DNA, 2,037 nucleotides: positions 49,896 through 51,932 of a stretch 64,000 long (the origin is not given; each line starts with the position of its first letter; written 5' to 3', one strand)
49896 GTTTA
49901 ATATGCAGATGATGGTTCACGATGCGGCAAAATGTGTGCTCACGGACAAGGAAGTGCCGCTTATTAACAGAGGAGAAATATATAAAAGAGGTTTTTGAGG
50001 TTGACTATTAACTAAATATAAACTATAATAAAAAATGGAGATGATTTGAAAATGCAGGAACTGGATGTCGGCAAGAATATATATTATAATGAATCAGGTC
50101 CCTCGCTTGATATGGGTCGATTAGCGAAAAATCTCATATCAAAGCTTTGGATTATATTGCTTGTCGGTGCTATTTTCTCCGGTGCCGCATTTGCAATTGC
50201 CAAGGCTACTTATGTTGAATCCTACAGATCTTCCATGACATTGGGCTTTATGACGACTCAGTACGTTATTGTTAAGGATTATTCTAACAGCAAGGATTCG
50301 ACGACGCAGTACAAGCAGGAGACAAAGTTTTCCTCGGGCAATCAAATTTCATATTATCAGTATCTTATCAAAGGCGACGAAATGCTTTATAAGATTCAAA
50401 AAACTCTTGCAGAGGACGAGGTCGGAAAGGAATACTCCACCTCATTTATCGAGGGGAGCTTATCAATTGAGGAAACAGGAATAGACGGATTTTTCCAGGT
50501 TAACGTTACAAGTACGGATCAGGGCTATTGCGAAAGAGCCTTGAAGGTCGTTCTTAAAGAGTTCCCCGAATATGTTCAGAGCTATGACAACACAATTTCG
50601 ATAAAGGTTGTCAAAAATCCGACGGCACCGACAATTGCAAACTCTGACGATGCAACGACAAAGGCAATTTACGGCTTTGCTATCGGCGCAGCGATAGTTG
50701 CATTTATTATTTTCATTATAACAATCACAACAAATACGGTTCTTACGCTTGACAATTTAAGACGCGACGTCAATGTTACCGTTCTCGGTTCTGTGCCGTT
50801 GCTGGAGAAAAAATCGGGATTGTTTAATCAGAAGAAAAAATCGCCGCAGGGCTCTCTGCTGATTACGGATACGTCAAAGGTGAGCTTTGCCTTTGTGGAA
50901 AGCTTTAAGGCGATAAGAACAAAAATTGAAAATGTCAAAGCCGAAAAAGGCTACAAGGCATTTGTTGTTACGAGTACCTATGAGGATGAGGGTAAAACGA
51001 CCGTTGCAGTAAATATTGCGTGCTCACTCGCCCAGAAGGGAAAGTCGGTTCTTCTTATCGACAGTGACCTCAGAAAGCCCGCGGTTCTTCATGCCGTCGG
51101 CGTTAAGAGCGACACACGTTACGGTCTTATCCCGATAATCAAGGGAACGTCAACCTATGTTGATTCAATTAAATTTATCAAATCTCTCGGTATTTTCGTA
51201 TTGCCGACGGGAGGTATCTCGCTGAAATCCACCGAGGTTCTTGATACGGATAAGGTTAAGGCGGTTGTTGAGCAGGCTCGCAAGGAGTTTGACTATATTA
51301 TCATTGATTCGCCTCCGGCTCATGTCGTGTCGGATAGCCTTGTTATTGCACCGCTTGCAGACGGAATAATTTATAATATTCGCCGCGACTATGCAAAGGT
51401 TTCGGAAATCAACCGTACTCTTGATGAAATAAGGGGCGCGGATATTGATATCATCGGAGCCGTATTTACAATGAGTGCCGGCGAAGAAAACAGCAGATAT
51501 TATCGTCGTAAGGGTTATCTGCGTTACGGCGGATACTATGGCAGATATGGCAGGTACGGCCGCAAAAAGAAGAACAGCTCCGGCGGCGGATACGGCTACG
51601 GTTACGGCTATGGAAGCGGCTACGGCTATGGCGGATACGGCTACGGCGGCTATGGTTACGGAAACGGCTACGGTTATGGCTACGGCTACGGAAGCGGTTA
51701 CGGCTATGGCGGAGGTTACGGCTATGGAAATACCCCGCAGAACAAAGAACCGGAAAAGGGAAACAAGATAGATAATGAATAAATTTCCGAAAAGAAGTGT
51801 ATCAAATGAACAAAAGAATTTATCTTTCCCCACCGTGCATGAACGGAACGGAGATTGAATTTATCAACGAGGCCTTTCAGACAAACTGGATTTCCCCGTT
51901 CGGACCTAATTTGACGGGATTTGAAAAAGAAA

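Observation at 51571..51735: BY-kinase with a hyper-extended (GYG)n C-terminal tyrosine cluster, fused to its Wzz-like modulator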

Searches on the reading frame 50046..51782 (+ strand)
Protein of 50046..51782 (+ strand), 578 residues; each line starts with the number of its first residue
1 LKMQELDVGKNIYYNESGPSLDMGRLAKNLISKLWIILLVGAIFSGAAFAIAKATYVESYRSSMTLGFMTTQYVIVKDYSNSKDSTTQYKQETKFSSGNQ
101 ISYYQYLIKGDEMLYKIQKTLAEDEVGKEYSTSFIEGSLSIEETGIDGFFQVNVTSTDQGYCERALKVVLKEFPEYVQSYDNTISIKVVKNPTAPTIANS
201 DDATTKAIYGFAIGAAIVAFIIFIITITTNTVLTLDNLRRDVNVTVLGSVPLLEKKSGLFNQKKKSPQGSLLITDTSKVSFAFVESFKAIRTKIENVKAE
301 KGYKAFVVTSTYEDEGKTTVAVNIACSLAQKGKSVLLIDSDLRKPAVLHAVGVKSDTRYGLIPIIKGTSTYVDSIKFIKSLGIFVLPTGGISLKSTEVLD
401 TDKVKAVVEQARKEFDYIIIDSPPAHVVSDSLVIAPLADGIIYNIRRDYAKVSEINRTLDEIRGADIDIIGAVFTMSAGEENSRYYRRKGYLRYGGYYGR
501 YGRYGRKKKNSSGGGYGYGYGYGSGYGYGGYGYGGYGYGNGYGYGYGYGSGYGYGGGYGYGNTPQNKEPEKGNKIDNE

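Call 5: search_protein_families(library=pfam, proteins=[window:50046-51782:+], max_evalue=0.01)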
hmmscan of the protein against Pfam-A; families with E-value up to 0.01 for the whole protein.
window:50046-51782:+ (578 aa): 6 families
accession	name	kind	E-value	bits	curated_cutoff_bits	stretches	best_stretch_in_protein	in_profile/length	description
PF13614.12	AAA_31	-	2.5e-12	47.5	27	1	316-429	14-132/177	AAA domain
PF01656.29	CbiA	-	2.4e-10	40.9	25.4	1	307-482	2-88/125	CobQ/CobB/MinD/ParA nucleotide binding domain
PF10609.15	ParA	-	6.2e-10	39.4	27.1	1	308-478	8-176/246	NUBPL iron-transfer P-loop NTPase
PF09140.17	MipZ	-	2.1e-06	27.7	20.7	1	313-442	10-126/262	ATPase MipZ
PF02706.20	Wzz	-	0.0057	17.4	25.5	1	20-66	2-47/91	Chain length determinant protein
PF02374.21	ArsA_ATPase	-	0.0076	15.9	24.3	0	316-341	13-38/305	Anion-transporting ATPase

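Call 6: search_protein_families(library=ncbifam, proteins=[window:50046-51782:+], max_evalue=0.01)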
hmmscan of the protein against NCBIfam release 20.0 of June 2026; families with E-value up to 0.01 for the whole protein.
window:50046-51782:+ (578 aa): 19 families
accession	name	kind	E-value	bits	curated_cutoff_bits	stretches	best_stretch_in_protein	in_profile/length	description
TIGR01007.1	eps_fam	subfamily_domain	3.6e-38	131.2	108.05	1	285-487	1-201/204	polysaccharide biosynthesis tyrosine autokinase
TIGR01005.1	eps_transp_fam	subfamily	1.2e-27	96.4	411.7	1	282-509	525-750/754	exopolysaccharide transport protein family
TIGR03018.1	pepcterm_TyrKin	hypoth_equivalog_domain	7e-27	94.1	230.65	1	282-466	10-200/207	XrtA-associated tyrosine autokinase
NF007350.0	PRK09841.1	equivalog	1.4e-25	89.5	1248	1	259-496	487-720/726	tyrosine-protein kinase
TIGR03029.1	EpsG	equivalog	1.5e-23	83.4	313.8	1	284-475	84-273/274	chain length determinant protein tyrosine kinase EpsG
NF008568.0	PRK11519.1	equivalog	4.4e-22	78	1068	1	222-495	443-709/720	tyrosine-protein kinase Wzc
TIGR01969.1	minD_arch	subfamily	7.9e-15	54.7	201.75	1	308-475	5-168/251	cell division ATPase MinD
TIGR01968.1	minD_bact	equivalog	1.3e-14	54.2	212.9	1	304-424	2-121/261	septum site-determining protein MinD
NF008079.0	PRK10818.1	equivalog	5.6e-12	45.6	508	1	306-459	5-157/270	septum site-determining protein MinD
NF041546.1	ParA_partition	equivalog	4.1e-11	42.8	180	2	316-344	12-40/203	ParA family partition ATPase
NF041136.1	MrpORP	equivalog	2.9e-08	33.4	450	1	305-477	7-178/365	iron-sulfur cluster carrier protein MrpORP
NF008669.0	PRK11670.1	equivalog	9.2e-08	31.4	348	1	258-424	62-225/369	iron-sulfur cluster carrier protein ApbC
NF047398.1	AAA_KGGVGR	domain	4.9e-06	27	90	1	316-391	15-102/190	KGGVGR-motif variant AAA ATPase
TIGR01006.1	polys_exp_MPA1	subfamily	5.4e-06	26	296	1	20-255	7-226/226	CspC family polysaccharide chain length determinant protein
TIGR03371.1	cellulose_yhjQ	equivalog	1.3e-05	24.8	157.85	1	315-431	13-133/246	cellulose biosynthesis protein BcsQ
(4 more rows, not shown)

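Call 7: find_homologous_proteins(query=window:50046-51779:+, max_evalue=1e-10)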
Query window:50046-51779:+ (578 aa): 770 proteins with E <= 1e-10 among 8000 candidates; the best 120 are listed.
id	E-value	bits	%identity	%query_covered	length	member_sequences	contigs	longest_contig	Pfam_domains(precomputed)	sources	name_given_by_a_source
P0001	0.0e+0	1252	99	100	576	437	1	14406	PF10609.16,PF01656.30,PF13614.13,PF09140.18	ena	-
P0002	0.0e+0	1154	92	86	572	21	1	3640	PF10609.16,PF01656.30,PF13614.13,PF09140.18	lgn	-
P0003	0.0e+0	1153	92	88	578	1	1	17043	PF10609.16,PF01656.30,PF13614.13,PF09140.18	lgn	-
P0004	0.0e+0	1149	94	86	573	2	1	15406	PF10609.16,PF01656.30,PF13614.13,PF09140.18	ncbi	-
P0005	0.0e+0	1109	90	85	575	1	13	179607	PF10609.16,PF01656.30,PF13614.13,PF09140.18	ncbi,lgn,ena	-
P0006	0.0e+0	1108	90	85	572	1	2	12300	PF10609.16,PF01656.30,PF13614.13,PF09140.18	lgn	-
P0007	0.0e+0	1105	90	85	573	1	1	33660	PF10609.16,PF01656.30,PF13614.13,PF09140.18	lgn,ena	-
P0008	0.0e+0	1095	89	85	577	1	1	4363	PF10609.16,PF01656.30,PF13614.13,PF09140.18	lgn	-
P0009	0.0e+0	1094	91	85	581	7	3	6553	PF10609.16,PF01656.30,PF13614.13,PF09140.18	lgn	-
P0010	0.0e+0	1091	90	85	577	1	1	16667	PF10609.16,PF01656.30,PF13614.13,PF09140.18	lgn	-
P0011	0.0e+0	1091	90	85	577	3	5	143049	PF10609.16,PF01656.30,PF13614.13,PF09140.18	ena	-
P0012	0.0e+0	1088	90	85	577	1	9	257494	PF10609.16,PF01656.30,PF13614.13,PF09140.18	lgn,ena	-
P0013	0.0e+0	1087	90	85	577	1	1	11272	PF10609.16,PF01656.30,PF13614.13,PF09140.18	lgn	-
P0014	0.0e+0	1085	90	85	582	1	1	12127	PF10609.16,PF01656.30,PF13614.13,PF09140.18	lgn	-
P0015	0.0e+0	1078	90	85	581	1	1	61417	PF10609.16,PF01656.30,PF13614.13,PF09140.18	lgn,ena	-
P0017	0.0e+0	1073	91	86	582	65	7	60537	PF10609.16,PF01656.30,PF13614.13,PF09140.18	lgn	-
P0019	0.0e+0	1065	89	85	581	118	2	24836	PF10609.16,PF01656.30,PF13614.13,PF09140.18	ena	-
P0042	5.5e-261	885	73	85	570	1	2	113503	PF02706.21,PF10609.16,PF01656.30,PF13614.13,PF09140.18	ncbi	-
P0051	5.5e-258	875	73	88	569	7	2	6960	PF02706.21,PF10609.16,PF01656.30,PF13614.13,PF09140.18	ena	-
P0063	9.6e-254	861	69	84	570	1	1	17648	PF02706.21,PF10609.16,PF01656.30,PF13614.13,PF09140.18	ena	-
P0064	2.5e-253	860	71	84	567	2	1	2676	PF02706.21,PF10609.16,PF01656.30,PF13614.13,PF09140.18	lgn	-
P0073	4.8e-165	569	-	-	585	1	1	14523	PF02706.21,PF10609.16,PF01656.30,PF13614.13,PF09140.18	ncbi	-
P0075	3.5e-162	559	50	85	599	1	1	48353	PF02706.21,PF10609.16,PF01656.30,PF13614.13,PF09140.18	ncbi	-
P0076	1.5e-161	557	50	87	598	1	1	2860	PF02706.21,PF10609.16,PF01656.30,PF13614.13,PF09140.18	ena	-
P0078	6.5e-157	542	49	80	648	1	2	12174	PF02706.21,PF10609.16,PF01656.30,PF13614.13,PF09140.18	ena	-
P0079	6.5e-157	542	49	80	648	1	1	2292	PF02706.21,PF10609.16,PF01656.30,PF13614.13,PF09140.18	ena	-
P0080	1.7e-156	540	49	80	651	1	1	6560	PF02706.21,PF10609.16,PF01656.30,PF13614.13,PF09140.18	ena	-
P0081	4.8e-156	539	49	80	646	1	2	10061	PF02706.21,PF10609.16,PF01656.30,PF13614.13,PF09140.18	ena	-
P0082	5.2e-156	539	49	81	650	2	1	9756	PF02706.21,PF10609.16,PF01656.30,PF13614.13,PF09140.18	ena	-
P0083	9.6e-156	538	50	81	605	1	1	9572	PF02706.21,PF10609.16,PF01656.30,PF13614.13,PF09140.18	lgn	-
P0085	6.2e-155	535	-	-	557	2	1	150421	PF02706.21,PF10609.16,PF01656.30,PF13614.13,PF09140.18,PF02374.22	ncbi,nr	ncbi:MAG: CpsD/CapB family tyrosine-protein kinase [Oscillospiraceae bacterium]|nr:CpsD/CapB family 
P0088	3.6e-154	533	49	80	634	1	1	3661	PF02706.21,PF10609.16,PF01656.30,PF13614.13,PF09140.18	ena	-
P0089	6.6e-154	532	49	80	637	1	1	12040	PF02706.21,PF10609.16,PF01656.30,PF13614.13,PF09140.18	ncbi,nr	ncbi:MAG: polysaccharide biosynthesis tyrosine autokinase [Clostridia bacterium]|nr:polysaccharide b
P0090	6.7e-154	532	49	80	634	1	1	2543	PF02706.21,PF10609.16,PF01656.30,PF13614.13,PF09140.18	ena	-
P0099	1.4e-148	514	46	88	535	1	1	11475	PF02706.21,PF10609.16,PF01656.30,PF13614.13,PF09140.18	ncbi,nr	ncbi:MAG TPA: hypothetical protein DDY98_00225, partial [Ruminococcaceae bacterium]|nr:hypothetical 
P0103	7.8e-144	498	51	84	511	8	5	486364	PF02706.21,PF10609.16,PF01656.30,PF13614.13,PF09140.18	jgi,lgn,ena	-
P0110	1.1e-137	478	46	92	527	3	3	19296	PF02706.21,PF10609.16,PF01656.30,PF13614.13,PF09140.18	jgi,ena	-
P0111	1.1e-137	478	47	88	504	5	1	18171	PF02706.21,PF10609.16,PF01656.30,PF13614.13,PF09140.18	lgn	-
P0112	5.5e-136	473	47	82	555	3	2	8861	PF02706.21,PF10609.16,PF01656.30,PF13614.13,PF09140.18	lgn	-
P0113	3.8e-132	460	45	95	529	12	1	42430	PF02706.21,PF10609.16,PF01656.30,PF13614.13,PF09140.18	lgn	-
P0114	1.7e-129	451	46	83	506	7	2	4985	PF02706.21,PF10609.16,PF01656.30,PF13614.13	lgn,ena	-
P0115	1.6e-116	408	41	82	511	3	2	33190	PF02706.21,PF10609.16,PF01656.30,PF13614.13,PF09140.18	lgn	-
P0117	1.7e-114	402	37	91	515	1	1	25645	PF02706.21,PF10609.16,PF01656.30,PF13614.13,PF09140.18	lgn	-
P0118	2.1e-114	401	41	84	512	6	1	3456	PF02706.21,PF10609.16,PF01656.30,PF13614.13,PF09140.18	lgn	-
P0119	2.5e-113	398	39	88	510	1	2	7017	PF02706.21,PF10609.16,PF01656.30,PF13614.13,PF09140.18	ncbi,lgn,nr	ncbi:MAG TPA: polysaccharide biosynthesis tyrosine autokinase [Clostridia bacterium]|nr:polysacchari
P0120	2.5e-113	398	46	74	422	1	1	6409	PF02706.21,PF10609.16,PF01656.30,PF13614.13,PF09140.18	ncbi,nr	ncbi:MAG TPA: polysaccharide biosynthesis tyrosine autokinase, partial [Clostridia bacterium]|nr:pol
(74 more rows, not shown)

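Call 15: list_cluster_members(proteins=[P0001, P0017, P0019])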
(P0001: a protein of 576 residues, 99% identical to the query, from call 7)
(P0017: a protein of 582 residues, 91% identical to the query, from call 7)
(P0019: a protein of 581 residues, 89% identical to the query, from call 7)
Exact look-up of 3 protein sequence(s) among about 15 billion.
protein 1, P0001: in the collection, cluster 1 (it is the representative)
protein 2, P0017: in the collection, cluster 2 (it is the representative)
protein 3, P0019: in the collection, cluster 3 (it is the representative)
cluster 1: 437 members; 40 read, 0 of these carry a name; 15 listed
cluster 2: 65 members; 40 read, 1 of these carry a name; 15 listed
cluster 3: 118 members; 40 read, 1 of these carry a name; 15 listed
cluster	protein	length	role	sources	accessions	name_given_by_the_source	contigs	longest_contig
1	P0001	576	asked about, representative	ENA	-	-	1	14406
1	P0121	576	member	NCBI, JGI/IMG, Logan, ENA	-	-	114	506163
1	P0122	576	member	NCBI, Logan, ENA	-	-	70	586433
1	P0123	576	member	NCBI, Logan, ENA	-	-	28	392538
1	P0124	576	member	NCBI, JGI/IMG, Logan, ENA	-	-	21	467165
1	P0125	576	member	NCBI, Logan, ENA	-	-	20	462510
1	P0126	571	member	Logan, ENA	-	-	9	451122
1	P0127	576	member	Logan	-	-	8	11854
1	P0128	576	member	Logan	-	-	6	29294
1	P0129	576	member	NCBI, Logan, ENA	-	-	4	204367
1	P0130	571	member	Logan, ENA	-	-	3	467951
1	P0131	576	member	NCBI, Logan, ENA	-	-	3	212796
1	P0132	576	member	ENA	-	-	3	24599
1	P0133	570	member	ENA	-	-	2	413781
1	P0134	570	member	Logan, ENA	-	-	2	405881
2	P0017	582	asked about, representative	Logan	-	-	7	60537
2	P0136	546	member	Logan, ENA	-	-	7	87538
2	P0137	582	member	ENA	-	-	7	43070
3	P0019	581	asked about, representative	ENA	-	-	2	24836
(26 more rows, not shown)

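Call 19: find_related_loci(query=A1, collection=genome_contigs, flank=6000)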
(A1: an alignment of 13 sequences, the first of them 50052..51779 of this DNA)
Query A1 (576 aa) in genome_contigs; peptide patterns used: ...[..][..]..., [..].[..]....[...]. (x = any residue, [..] = any of these).
600 stretches matched a pattern (row limit reached: there are more); 410 encode a relative of the query (tblastn E <= 1e-3); the best 80 are kept; 80 distinct loci.
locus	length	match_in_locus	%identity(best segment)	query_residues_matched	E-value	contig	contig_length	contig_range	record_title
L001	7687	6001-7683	96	1-560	0e+0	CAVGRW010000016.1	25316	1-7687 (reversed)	Bacteroidaceae bacterium isolate G02651-L1_cleanbin_000010 genome assembly, contig: Spades_G02651-L1_contig_1258, whole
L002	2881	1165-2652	93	1-496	0e+0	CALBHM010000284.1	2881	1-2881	MAG TPA_asm: uncultured Ruminococcus sp. isolate SRR1747025_bin.14_CONCOCT_v1.1_MAG genome assembly, contig: ERZ808247.7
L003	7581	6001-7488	91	1-496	0e+0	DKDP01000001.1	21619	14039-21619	MAG TPA_asm: Ruminococcaceae bacterium UBA6845 UBA6845_contig_3236, whole genome shotgun sequence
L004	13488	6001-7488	85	1-496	0e+0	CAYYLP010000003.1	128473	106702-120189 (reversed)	MAG TPA_asm: uncultured Ruminococcus sp. isolate binchicken_co370_252 genome assembly, contig: NODE_183_length_128473_co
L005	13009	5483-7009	75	1-507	0e+0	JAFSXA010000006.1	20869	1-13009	MAG: Clostridia bacterium isolate RGIG3551 Goat_Rumen.Co__c39836, whole genome shotgun sequence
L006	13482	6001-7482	74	1-492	0e+0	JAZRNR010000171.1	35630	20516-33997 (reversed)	MAG: Acutalibacteraceae bacterium isolate T1900045407_YK20190097.MAGScoT_cleanbin_000017 SGB_6994_k141_998475, whole gen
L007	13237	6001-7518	72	1-506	0e+0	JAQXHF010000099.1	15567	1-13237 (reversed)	MAG: Clostridia bacterium isolate SUG1193 k141_5981570, whole genome shotgun sequence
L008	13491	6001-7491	71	1-492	0e+0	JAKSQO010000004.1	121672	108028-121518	MAG: Clostridia bacterium isolate Horse_feces231 MAG231_4, whole genome shotgun sequence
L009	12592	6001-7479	60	9-506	0e+0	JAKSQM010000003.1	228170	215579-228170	MAG: Clostridia bacterium isolate Horse_feces229 MAG229_3, whole genome shotgun sequence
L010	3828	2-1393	63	18-481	0e+0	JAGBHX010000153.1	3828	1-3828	MAG: Clostridia bacterium isolate RGIG9134 Water_deer_Rectum.Co__c1308795, whole genome shotgun sequence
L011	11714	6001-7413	49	18-502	2e-147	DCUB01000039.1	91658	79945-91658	MAG TPA_asm: Ruminococcaceae bacterium UBA1425 UBA1425_contig_4967, whole genome shotgun sequence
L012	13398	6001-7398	49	16-491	3e-143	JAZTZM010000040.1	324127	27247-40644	MAG: Acutalibacteraceae bacterium isolate T1900045324_YK20190013.MAGScoT_cleanbin_000005 SGB_6409_k141_1653965, whole ge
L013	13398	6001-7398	49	16-491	4e-141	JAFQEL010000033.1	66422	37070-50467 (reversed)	MAG: Clostridia bacterium isolate RGIG1745 Goat_Cecum-3__c633894, whole genome shotgun sequence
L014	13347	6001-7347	51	18-475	1e-140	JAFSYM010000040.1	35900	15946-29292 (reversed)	MAG: Clostridia bacterium isolate RGIG3589 Goat_Rumen.Co__c520686, whole genome shotgun sequence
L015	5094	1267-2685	48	12-491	1e-139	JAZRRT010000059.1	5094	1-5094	MAG: Acutalibacteraceae bacterium isolate T1900045352_YK20190042.MAGScoT_cleanbin_000053 SGB_6763_k141_2840194, whole ge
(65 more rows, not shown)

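Call 23: find_encoding_contigs(protein=P0126, flank=3000, max_places=2)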
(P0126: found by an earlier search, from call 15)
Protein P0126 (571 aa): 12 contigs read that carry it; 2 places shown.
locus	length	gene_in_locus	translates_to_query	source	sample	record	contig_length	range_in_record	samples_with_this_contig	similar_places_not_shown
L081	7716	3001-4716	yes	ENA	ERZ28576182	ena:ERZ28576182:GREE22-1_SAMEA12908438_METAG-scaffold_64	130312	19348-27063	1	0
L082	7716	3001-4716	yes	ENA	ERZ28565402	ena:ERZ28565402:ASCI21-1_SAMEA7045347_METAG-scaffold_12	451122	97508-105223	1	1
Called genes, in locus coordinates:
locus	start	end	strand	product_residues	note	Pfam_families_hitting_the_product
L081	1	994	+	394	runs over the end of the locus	PF00534:Glycos_transf_1, PF13692:Glyco_trans_1_4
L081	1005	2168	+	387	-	PF07470:Glyco_hydro_88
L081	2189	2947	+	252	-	PF19567:CpsB_CapC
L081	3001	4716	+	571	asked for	PF01656:CbiA, PF09140:MipZ (faint), PF10609:ParA, PF13614:AAA_31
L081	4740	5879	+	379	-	PF01041:DegT_DnrJ_EryC1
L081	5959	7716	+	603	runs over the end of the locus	PF00009:GTP_EFTU, PF22042:EF-G_D2 (weak), PF03144:GTP_EFTU_D2, PF14492:EFG_III (weak), PF00679:EFG_C, PF06421:LepA_C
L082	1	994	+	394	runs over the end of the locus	PF00534:Glycos_transf_1, PF13692:Glyco_trans_1_4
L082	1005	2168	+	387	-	PF07470:Glyco_hydro_88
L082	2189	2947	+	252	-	PF19567:CpsB_CapC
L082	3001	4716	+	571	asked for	PF01656:CbiA, PF09140:MipZ (faint), PF10609:ParA, PF13614:AAA_31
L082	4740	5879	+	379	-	PF01041:DegT_DnrJ_EryC1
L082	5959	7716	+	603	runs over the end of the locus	PF00009:GTP_EFTU, PF22042:EF-G_D2 (weak), PF03144:GTP_EFTU_D2, PF14492:EFG_III (weak), PF00679:EFG_C, PF06421:LepA_C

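Call 24: find_encoding_contigs(protein=P0133, flank=3000, max_places=2)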
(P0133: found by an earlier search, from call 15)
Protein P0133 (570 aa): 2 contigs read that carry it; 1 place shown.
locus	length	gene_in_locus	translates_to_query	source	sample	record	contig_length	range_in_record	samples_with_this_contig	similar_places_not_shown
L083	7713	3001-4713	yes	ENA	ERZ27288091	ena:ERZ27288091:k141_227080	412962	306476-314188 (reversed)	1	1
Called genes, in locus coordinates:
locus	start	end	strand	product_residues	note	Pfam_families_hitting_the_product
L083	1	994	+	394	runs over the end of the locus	PF00534:Glycos_transf_1, PF13692:Glyco_trans_1_4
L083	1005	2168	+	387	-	PF07470:Glyco_hydro_88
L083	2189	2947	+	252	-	PF19567:CpsB_CapC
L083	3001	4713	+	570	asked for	PF09140:MipZ (faint), PF10609:ParA, PF01656:CbiA, PF13614:AAA_31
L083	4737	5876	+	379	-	PF01041:DegT_DnrJ_EryC1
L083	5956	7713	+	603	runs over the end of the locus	PF00009:GTP_EFTU, PF22042:EF-G_D2 (weak), PF03144:GTP_EFTU_D2, PF14492:EFG_III (weak), PF00679:EFG_C, PF06421:LepA_C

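Call 25: find_encoding_contigs(protein=P0134, flank=3000, max_places=2)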
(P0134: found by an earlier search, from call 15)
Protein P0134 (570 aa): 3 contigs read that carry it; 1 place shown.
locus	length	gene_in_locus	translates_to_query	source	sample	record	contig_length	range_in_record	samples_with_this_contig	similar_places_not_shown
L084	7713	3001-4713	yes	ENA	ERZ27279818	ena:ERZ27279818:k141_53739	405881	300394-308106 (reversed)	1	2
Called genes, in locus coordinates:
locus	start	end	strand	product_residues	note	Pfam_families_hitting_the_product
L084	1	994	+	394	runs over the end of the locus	PF00534:Glycos_transf_1, PF13692:Glyco_trans_1_4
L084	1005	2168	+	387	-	PF07470:Glyco_hydro_88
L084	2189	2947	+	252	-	PF19567:CpsB_CapC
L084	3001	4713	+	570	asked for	PF09140:MipZ (faint), PF10609:ParA, PF01656:CbiA, PF13614:AAA_31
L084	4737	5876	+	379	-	PF01041:DegT_DnrJ_EryC1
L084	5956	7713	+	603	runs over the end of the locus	PF00009:GTP_EFTU, PF22042:EF-G_D2 (weak), PF03144:GTP_EFTU_D2, PF14492:EFG_III (weak), PF00679:EFG_C, PF06421:LepA_C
